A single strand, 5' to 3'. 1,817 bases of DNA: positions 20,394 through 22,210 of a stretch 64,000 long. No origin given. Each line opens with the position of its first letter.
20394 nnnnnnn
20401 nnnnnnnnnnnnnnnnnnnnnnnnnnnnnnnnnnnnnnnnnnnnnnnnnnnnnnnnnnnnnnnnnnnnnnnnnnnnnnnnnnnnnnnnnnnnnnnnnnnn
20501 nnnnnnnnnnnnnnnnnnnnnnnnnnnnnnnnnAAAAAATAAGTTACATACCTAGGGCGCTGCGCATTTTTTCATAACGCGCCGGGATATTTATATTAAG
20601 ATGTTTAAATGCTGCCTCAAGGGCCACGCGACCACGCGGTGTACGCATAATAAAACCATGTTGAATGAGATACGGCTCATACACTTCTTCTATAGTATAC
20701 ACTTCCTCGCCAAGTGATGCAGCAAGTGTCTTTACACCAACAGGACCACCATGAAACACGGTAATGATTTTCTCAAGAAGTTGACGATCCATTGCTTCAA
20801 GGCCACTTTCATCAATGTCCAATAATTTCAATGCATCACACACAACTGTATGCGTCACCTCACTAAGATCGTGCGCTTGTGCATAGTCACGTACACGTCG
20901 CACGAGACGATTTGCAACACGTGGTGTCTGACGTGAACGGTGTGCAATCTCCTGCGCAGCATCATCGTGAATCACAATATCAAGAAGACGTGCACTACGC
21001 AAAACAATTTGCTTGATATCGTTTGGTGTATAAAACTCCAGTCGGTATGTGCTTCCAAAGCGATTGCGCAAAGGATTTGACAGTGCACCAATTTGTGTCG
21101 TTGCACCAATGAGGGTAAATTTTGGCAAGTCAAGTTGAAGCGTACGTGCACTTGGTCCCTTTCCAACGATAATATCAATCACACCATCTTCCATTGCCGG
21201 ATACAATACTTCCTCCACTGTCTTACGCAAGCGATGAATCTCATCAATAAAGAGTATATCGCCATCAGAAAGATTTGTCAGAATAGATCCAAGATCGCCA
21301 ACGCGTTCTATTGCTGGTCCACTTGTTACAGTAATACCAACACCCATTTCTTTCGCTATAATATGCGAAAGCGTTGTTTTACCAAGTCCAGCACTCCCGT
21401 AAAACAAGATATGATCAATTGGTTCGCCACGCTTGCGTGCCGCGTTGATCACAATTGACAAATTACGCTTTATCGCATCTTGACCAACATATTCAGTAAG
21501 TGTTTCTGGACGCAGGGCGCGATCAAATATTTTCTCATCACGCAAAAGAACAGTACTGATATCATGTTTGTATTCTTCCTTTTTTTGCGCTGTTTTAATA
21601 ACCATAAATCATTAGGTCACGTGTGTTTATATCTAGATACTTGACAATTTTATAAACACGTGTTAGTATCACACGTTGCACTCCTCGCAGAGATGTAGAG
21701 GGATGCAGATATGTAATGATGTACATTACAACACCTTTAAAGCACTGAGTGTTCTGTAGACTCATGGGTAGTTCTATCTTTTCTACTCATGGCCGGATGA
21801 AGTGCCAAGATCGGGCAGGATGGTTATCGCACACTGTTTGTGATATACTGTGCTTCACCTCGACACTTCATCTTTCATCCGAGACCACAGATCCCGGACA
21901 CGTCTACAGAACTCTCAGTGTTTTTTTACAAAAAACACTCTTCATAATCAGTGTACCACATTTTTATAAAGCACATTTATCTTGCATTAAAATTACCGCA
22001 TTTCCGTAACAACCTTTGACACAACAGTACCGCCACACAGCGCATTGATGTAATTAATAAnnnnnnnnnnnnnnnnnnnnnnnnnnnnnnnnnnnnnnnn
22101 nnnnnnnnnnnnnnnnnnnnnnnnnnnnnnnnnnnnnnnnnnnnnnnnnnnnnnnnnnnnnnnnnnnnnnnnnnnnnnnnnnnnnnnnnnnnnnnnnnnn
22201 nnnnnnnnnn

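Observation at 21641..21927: Promoter-to-terminator orphan transcript with 6S-RNA-like architecture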

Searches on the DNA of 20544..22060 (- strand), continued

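Call 34: search_with_rna_model(model_id=R1, sources=[window, L001, L002, L003, L004, L005, L006, L007, L008, L009, L011, L014, L015, L016, L017, L018, L019, L020, L021, L022, L023, L024, L025, L026, L027, L028, L029, L030, L031, L032, L033, L034, L035, L036, L037, L038, L040, L041, L043, L044, L046, L047, L048, L050, L052, L053, L057, L059, L066, L080], max_evalue=1e-9, make_alignment=true)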
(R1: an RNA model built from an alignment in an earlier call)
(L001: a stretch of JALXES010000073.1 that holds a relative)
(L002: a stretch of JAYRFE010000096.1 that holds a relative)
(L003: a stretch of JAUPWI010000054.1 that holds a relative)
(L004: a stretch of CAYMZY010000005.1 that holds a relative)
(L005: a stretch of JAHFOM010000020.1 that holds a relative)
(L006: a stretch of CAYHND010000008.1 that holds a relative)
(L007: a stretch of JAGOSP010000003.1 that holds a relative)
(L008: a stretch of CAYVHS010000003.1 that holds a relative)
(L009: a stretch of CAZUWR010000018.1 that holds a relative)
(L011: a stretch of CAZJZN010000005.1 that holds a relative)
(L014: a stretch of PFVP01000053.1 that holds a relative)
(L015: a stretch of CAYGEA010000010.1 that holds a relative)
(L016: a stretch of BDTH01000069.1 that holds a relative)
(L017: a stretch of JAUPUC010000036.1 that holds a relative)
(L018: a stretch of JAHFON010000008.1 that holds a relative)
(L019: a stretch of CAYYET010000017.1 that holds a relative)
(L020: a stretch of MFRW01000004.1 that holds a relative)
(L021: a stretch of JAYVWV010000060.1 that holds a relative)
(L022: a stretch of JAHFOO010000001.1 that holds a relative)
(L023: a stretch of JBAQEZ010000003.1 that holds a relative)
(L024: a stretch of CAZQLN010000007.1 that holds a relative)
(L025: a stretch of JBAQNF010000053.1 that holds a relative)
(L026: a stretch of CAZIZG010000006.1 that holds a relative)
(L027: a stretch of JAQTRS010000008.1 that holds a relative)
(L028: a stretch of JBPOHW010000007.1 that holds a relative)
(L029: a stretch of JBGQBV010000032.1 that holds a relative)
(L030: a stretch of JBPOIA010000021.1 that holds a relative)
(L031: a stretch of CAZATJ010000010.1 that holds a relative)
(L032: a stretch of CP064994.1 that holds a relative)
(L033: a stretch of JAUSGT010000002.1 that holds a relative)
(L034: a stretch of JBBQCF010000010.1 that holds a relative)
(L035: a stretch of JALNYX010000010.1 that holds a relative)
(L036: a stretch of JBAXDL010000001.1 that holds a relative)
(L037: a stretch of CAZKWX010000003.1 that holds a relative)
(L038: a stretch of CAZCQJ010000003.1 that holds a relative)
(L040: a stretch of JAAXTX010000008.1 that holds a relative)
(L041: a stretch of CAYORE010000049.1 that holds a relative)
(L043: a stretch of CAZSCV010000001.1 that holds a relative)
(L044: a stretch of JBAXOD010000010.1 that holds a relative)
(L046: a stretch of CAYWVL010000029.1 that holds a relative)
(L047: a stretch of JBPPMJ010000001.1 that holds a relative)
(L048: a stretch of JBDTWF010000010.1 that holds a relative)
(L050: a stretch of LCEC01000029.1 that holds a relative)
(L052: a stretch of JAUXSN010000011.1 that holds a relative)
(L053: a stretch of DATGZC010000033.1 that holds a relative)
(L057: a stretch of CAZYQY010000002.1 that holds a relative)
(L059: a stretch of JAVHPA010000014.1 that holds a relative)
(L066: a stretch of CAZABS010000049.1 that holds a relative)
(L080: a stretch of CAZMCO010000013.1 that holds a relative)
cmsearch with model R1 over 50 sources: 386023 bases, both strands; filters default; matches with E-value up to 1e-9: 50.
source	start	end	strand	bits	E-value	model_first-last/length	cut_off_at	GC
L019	2314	2477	-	180.6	2.3e-47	1-164/164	no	0.49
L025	2706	2868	-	176.9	2.4e-46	1-164/164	no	0.45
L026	2692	2855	-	175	7.9e-46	1-164/164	no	0.5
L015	2643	2805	-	172.9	3.1e-45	1-164/164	no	0.51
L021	2526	2688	-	171.5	7.4e-45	1-164/164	no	0.49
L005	2643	2805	-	171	1e-44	1-164/164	no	0.52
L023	2699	2861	-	170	2e-44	1-164/164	no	0.46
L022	2638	2800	-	169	3.8e-44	1-164/164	no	0.46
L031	2662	2824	-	168.9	3.9e-44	1-164/164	no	0.49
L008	2634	2796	-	166.3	2e-43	1-164/164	no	0.52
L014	2503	2665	-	165.4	3.6e-43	1-164/164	no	0.47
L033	2677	2838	-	162.8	1.9e-42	1-164/164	no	0.46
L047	2596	2758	-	161.5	4.3e-42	1-164/164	no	0.39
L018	2643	2807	-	160.7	7.1e-42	1-164/164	no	0.49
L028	2465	2627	-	160.4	8.4e-42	1-164/164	no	0.56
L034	2613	2778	-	157.4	5.6e-41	1-164/164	no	0.47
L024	2680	2842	-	157.2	6.4e-41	1-164/164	no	0.49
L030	2601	2761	-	156.8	8.4e-41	1-164/164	no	0.48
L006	2240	2402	-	154.5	3.7e-40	1-164/164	no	0.47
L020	2687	2855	-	154.3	4.2e-40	1-164/164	no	0.49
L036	2503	2668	-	152.7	1.1e-39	1-164/164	no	0.48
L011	2603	2764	-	151.2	3e-39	1-164/164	no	0.58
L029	2566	2728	-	150.6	4.3e-39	1-164/164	no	0.53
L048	2635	2809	-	144.7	1.9e-37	1-164/164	no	0.52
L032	1497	1662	-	143.9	3e-37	1-164/164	no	0.54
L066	2568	2741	-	139.6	4.7e-36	1-164/164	no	0.51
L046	2564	2745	-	133.2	2.7e-34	1-164/164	no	0.53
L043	2621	2789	-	124.2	8.3e-32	1-164/164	no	0.43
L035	2627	2795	-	122.5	2.4e-31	1-164/164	no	0.41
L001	423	600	-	117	8.2e-30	1-164/164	no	0.49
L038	2249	2414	-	113.2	8.8e-29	1-164/164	no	0.48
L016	2553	2789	-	110.7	4.4e-28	1-164/164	no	0.43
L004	2440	2701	-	108.7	1.6e-27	1-164/164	no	0.52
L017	2513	2766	-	108.6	1.7e-27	1-164/164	no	0.49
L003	2404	2664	-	108.3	2e-27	1-164/164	no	0.51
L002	2424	2680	-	108.1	2.4e-27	1-164/164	no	0.5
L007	2478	2738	-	103.7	3.9e-26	1-164/164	no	0.47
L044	2641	2860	-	97.9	1.5e-24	1-164/164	no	0.51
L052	2700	2861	-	97.9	1.5e-24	1-164/164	no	0.51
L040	2625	2842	-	96.4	3.9e-24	1-164/164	no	0.51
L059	815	976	-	90.7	1.4e-22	1-164/164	no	0.51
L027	2465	2715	-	86.5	2.1e-21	1-164/164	no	0.5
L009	2654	2905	-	83.5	1.4e-20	1-164/164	no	0.5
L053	2631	2793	-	81.4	5.3e-20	1-164/164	no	0.53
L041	2619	2769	-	72.5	1.6e-17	1-164/164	no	0.38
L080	2759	2926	-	70.5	5.4e-17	1-164/164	no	0.37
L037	2698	2848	-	61.4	1.8e-14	1-164/164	no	0.44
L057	2765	2928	-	61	2.3e-14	1-164/164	no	0.35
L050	2374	2537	-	53.2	3.2e-12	1-164/164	no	0.45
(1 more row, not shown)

Alignment A4: 50 matches aligned to the model, 443 columns, each read 5' to 3' on its own strand. Consensus structure (alignment columns), stored with it:
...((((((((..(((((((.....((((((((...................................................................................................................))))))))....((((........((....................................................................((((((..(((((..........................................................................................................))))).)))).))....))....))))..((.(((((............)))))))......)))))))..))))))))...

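Call 41: search_with_rna_model(model_id=R1, sources=[L081, L082, L083, L084, L085, L086, L087, L088, L089, L090, L091, L092, L093, L094, L095, L096, L097, L098, L099, L100, L101, L102, L103, L104, L105, L106, L107, L108, L109, L110, L111, L112, L113, L114, L115, L116, L117, L118, L119, L120, L121, L122, L123, L124, L125, L126, L127, L128, L129, L130, L131, L132, L133, L134, L135, L136, L137, L138, L139, L140, L141, L142, L143, L144, L145, L146, L147, L148, L149, L150, L151, L152, L153, L154, L155, L156, L157, L158, L159, L160, L161, L162, L163, L164, L165, L166, L167, L168, L169, L170, L171, L172, L173, L174, L175, L176, L177, L178, L179, L180], max_evalue=0.000001, make_alignment=true)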
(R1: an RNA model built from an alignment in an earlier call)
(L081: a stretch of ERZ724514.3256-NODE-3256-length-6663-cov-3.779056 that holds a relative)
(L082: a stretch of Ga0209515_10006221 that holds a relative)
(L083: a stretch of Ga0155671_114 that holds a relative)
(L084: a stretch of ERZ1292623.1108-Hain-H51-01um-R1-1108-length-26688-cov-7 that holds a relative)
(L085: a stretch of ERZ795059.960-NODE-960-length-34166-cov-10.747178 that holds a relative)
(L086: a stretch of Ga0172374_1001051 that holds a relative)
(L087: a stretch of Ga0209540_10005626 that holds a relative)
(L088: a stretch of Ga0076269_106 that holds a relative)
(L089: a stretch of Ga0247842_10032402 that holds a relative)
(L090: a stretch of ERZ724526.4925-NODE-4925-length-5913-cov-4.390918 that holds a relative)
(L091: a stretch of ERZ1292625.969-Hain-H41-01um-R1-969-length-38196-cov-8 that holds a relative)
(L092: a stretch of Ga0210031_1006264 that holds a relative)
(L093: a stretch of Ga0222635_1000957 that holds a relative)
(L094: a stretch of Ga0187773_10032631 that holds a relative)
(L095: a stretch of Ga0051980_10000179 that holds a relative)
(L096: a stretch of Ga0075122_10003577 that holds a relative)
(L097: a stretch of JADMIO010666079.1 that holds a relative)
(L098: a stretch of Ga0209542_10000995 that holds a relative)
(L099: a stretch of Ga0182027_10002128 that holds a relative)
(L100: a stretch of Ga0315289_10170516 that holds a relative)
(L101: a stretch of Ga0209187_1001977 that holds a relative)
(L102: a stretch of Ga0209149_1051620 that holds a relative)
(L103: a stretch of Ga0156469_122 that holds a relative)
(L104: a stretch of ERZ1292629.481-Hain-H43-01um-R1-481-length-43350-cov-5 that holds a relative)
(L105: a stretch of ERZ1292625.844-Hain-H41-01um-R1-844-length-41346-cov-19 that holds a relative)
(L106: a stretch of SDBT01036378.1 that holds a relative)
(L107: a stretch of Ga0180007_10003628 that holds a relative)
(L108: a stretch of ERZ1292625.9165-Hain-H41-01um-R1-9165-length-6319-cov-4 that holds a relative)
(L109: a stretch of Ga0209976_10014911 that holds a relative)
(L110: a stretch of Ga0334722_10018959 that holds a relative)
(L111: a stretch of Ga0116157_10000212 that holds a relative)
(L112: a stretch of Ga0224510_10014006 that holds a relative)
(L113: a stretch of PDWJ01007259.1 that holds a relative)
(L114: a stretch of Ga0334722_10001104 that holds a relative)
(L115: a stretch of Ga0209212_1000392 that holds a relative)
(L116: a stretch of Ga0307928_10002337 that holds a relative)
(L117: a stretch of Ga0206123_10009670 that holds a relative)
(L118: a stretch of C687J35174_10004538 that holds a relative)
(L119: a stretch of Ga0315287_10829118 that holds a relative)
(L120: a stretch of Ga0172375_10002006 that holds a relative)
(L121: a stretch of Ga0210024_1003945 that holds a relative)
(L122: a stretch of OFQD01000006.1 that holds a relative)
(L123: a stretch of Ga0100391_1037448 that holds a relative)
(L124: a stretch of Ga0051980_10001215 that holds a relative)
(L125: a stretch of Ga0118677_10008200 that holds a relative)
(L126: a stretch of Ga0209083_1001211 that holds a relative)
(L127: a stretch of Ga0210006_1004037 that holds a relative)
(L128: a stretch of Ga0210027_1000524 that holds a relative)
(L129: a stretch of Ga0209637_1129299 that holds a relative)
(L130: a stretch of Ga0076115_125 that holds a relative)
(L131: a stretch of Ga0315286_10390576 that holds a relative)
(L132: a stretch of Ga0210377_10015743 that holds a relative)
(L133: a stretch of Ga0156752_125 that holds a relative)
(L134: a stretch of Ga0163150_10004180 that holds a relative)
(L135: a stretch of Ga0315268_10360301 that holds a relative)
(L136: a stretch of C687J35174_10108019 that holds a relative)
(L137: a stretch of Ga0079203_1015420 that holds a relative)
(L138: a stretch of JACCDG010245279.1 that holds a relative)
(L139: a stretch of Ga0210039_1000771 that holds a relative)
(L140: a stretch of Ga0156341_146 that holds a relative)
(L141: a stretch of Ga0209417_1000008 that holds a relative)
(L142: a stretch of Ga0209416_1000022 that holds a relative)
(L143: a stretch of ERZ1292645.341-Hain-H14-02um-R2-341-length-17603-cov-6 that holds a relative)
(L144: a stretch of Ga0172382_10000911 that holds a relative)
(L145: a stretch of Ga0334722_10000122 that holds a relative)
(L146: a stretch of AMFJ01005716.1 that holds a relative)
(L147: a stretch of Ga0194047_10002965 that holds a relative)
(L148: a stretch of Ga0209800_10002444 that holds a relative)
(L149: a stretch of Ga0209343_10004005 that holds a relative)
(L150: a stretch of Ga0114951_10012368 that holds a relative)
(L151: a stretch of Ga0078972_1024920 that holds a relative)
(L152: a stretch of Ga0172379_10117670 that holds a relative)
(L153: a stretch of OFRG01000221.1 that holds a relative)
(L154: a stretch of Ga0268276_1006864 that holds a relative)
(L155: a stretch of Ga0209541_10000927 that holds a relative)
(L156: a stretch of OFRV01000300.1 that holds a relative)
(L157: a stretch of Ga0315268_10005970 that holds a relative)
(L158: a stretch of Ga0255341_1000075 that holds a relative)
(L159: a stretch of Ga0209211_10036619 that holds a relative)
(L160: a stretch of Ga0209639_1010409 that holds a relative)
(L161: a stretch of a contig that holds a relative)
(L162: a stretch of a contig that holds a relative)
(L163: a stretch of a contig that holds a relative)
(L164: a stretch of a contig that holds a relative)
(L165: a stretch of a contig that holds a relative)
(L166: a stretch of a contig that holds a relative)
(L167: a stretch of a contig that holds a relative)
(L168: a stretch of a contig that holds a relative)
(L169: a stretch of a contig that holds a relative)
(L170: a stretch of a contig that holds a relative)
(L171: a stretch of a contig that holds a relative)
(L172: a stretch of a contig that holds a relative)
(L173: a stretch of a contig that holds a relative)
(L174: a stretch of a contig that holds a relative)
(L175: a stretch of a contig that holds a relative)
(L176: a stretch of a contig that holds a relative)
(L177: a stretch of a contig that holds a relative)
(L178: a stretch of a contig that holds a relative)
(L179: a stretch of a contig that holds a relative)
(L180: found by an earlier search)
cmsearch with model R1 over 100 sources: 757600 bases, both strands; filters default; matches with E-value up to 0.000001: 95.
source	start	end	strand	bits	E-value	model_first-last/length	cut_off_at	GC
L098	550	712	-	171.2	1.7e-44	1-164/164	no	0.5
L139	4046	4208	-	171.1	1.8e-44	1-164/164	no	0.44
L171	57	219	-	171.1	1.8e-44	1-164/164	no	0.44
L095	6140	6302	-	165.4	7.1e-43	1-164/164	no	0.47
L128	8073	8235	+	165.4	7.1e-43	1-164/164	no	0.47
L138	6365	6521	-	162.9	3.5e-42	8-164/164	5'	0.48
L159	147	308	+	162.4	4.7e-42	1-164/164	no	0.47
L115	6935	7100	+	150.3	1e-38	1-164/164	no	0.46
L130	5989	6154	-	150.3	1e-38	1-164/164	no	0.46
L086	1950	2115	-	147.3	6.8e-38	1-164/164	no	0.48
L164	1569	1734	+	147.3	6.8e-38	1-164/164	no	0.48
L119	16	180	+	147.3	7e-38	1-164/164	no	0.44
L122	9825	9986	+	144.7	3.7e-37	1-164/164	no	0.49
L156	5309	5470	+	144.7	3.7e-37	1-164/164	no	0.49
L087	2190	2353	+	143.9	5.9e-37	1-164/164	no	0.45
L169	3157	3321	-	143.4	8.5e-37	1-164/164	no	0.42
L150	125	290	+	141.5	2.9e-36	1-164/164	no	0.54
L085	7639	7804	-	141.2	3.3e-36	1-164/164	no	0.49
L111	4840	5005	+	141.2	3.3e-36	1-164/164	no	0.49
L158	649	811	-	140.8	4.2e-36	1-164/164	no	0.51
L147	1973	2138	-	140.4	5.7e-36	1-164/164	no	0.55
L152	1244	1408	+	140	7.1e-36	1-164/164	no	0.44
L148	4744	4905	+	139.6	9.2e-36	1-164/164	no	0.43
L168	2862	3023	+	136.5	6.5e-35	1-164/164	no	0.43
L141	1756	1917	+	135.8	1e-34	1-164/164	no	0.44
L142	7674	7835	+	135.8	1e-34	1-164/164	no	0.44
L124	460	624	-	134.5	2.4e-34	1-164/164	no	0.4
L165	9330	9494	+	133.8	3.7e-34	1-164/164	no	0.41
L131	547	711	-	133.3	4.9e-34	1-164/164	no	0.44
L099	9712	9872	-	132.9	6.7e-34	1-164/164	no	0.48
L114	7418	7580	+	131.5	1.6e-33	1-164/164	no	0.45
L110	416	578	+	131.1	2.1e-33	1-164/164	no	0.44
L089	377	541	-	126.1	5e-32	1-164/164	no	0.42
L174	1221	1385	+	126.1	5e-32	1-164/164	no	0.42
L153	3681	3860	+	126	5.4e-32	1-164/164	no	0.54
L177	585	745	+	125.1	9.5e-32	1-164/164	no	0.4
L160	3641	3803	-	124.7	1.2e-31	1-164/164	no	0.47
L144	1207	1365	+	124.4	1.4e-31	1-164/164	no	0.45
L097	75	251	-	124.1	1.7e-31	1-164/164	no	0.56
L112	3159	3326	-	123.2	3.2e-31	1-164/164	no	0.44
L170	6293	6455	-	118.5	6e-30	1-164/164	no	0.48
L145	489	656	-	118.3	6.9e-30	1-164/164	no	0.48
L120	2355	2517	+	117.2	1.4e-29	1-164/164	no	0.41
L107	3562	3731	+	116.6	2e-29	1-164/164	no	0.39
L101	54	225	-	108.9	2.7e-27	1-164/164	no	0.45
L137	286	457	-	108.9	2.7e-27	1-164/164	no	0.45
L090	2408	2664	-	108.1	4.7e-27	1-164/164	no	0.5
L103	819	979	+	103.7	7.3e-26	1-164/164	no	0.54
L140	4205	4365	-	103.7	7.3e-26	1-164/164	no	0.54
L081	4234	4490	-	102.7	1.4e-25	1-164/164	no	0.49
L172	6483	6643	+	102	2.2e-25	1-164/164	no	0.53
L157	10845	11006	-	100.5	5.6e-25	1-164/164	no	0.53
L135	1222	1381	+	100.2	7e-25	1-164/164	no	0.52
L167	208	369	-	99.3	1.2e-24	1-164/164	no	0.52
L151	4982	5141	+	95.1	1.7e-23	1-164/164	no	0.52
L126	4626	4842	-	91.5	1.8e-22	1-164/164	no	0.56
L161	2081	2310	+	89.5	6.1e-22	1-164/164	no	0.47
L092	66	227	+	87.5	2.3e-21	1-164/164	no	0.49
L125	4532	4748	-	86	5.8e-21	1-164/164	no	0.57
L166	889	1052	+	85.6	7.2e-21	1-164/164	no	0.51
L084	896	1060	-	82.5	5.2e-20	1-164/164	no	0.47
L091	1041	1205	-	82.5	5.2e-20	1-164/164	no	0.47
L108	2886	3048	-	79.1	4.6e-19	1-164/164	no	0.39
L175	865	1027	+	78.6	6.1e-19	1-164/164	no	0.41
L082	9647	9809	+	75.5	4.4e-18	1-164/164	no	0.43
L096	8018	8180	+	75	6.1e-18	1-164/164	no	0.37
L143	11887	12051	+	74.7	7.5e-18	1-164/164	no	0.44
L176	698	858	+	74.5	8.4e-18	1-164/164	no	0.42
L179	7713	7875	+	73.6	1.5e-17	1-164/164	no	0.41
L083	1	156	-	73.4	1.7e-17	1-159/164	3'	0.45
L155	8155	8317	+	72.7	2.6e-17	1-164/164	no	0.44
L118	7282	7518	-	72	4.2e-17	1-164/164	no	0.46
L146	14275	14564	+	71.3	6.5e-17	1-164/164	no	0.41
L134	5850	6013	+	70.5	1.1e-16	1-164/164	no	0.51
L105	481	644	-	70.3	1.2e-16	1-164/164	no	0.48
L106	4298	4461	+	68.9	2.9e-16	1-164/164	no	0.42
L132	3552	3715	-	68.5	3.9e-16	1-164/164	no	0.49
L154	1719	1880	-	68.2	4.7e-16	1-164/164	no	0.33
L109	504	666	+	65.6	2.4e-15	1-164/164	no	0.42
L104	7536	7698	-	65.4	2.7e-15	1-164/164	no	0.47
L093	6879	7040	-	64.6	4.7e-15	1-164/164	no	0.34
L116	5622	5783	-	64.6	4.7e-15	1-164/164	no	0.34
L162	11322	11483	+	64.6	4.7e-15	1-164/164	no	0.34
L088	868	1029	+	63.8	7.8e-15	1-164/164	no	0.46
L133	2519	2680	+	63.8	7.8e-15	1-164/164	no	0.46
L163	2524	2685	+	63.8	7.8e-15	1-164/164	no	0.46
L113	8340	8482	-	61.4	3.4e-14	27-164/164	5'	0.52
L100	253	407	-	56.9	5.9e-13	1-164/164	no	0.45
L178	6846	6996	-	56.9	6e-13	1-164/164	no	0.41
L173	6760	6914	-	56.3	9.2e-13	1-164/164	no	0.42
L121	6690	6844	-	55.5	1.5e-12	1-164/164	no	0.43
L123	2905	3059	+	55.5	1.5e-12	1-164/164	no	0.43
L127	196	350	-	55.5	1.5e-12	1-164/164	no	0.43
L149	2974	3085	-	50.2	4.2e-11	50-164/164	5'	0.47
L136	2409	2522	-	43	4.2e-09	50-164/164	5'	0.45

Alignment A5: 95 matches aligned to the model, 414 columns, each read 5' to 3' on its own strand. Consensus structure (alignment columns), stored with it:
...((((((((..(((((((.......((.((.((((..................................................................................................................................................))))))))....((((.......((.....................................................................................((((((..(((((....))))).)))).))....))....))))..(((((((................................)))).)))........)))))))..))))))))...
